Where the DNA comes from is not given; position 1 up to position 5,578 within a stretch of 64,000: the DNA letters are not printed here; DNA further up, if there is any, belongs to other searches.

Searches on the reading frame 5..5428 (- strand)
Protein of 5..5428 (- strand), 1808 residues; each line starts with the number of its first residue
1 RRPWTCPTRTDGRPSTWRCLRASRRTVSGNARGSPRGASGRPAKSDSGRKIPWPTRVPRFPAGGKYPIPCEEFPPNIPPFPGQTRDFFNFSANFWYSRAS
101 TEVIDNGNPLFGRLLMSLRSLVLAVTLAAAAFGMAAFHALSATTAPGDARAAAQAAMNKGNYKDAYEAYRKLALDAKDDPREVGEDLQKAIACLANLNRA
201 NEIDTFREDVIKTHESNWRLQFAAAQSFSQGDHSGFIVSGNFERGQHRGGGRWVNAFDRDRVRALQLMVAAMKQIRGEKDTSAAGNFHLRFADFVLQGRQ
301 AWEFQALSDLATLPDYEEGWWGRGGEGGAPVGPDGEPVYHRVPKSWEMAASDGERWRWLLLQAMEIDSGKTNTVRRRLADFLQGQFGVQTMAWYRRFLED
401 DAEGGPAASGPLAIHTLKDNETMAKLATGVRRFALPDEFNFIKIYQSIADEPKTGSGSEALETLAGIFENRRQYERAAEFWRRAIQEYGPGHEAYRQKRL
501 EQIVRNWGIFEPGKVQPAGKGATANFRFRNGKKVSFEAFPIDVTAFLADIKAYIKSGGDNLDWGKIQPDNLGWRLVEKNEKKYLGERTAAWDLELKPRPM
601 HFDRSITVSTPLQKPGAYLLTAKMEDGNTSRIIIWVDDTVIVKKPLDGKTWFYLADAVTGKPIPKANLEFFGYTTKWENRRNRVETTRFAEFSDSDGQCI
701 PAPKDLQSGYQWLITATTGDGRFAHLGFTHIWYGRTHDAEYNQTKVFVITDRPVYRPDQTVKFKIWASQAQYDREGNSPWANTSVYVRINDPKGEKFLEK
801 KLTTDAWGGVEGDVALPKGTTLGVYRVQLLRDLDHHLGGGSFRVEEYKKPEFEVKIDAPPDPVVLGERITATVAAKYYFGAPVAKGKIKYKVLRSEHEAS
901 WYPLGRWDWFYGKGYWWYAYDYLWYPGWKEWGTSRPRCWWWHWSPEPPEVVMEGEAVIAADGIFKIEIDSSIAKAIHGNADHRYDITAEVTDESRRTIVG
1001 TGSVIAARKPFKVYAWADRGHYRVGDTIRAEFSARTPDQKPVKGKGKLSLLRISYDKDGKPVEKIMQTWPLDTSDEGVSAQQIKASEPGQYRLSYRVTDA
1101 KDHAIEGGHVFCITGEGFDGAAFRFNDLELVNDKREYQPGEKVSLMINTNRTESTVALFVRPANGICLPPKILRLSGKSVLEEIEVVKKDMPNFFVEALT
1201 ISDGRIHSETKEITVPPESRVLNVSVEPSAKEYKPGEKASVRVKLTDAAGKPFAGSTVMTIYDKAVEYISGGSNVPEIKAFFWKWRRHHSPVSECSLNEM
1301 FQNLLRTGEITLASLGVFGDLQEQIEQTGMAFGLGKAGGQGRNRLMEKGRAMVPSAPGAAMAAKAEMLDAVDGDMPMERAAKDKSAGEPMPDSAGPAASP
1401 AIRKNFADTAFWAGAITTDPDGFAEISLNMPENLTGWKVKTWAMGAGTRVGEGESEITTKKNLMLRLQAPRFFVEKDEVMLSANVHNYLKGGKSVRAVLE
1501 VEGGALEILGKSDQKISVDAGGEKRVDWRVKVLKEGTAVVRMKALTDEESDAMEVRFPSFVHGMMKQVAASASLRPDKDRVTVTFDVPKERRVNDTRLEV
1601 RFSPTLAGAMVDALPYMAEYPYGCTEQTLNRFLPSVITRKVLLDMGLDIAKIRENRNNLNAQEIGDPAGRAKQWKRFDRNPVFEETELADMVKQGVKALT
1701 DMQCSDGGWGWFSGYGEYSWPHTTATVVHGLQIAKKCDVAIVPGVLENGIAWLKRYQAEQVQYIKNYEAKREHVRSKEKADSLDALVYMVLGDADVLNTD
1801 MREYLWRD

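Call 17: search_protein_families(library=pfam, max_evalue=0.001, proteins=[window:5-5428:-])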
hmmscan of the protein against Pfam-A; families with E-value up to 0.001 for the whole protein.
window:5-5428:- (1808 aa): 4 families
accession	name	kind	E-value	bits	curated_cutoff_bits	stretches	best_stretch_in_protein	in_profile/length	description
PF01835.25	MG2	-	1.4e-26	93.1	32.8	1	745-844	1-96/96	MG2 domain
PF00207.28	A2M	-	3.5e-16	59.3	21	1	1409-1496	1-89/92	Alpha-2-macroglobulin family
PF07703.20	A2M_BRD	-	2.7e-13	50.9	22.7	1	1128-1266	1-137/140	Alpha-2-macroglobulin bait region domain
PF17791.7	MG3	-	2.3e-08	34.6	23.1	1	846-896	1-51/84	Macroglobulin domain MG3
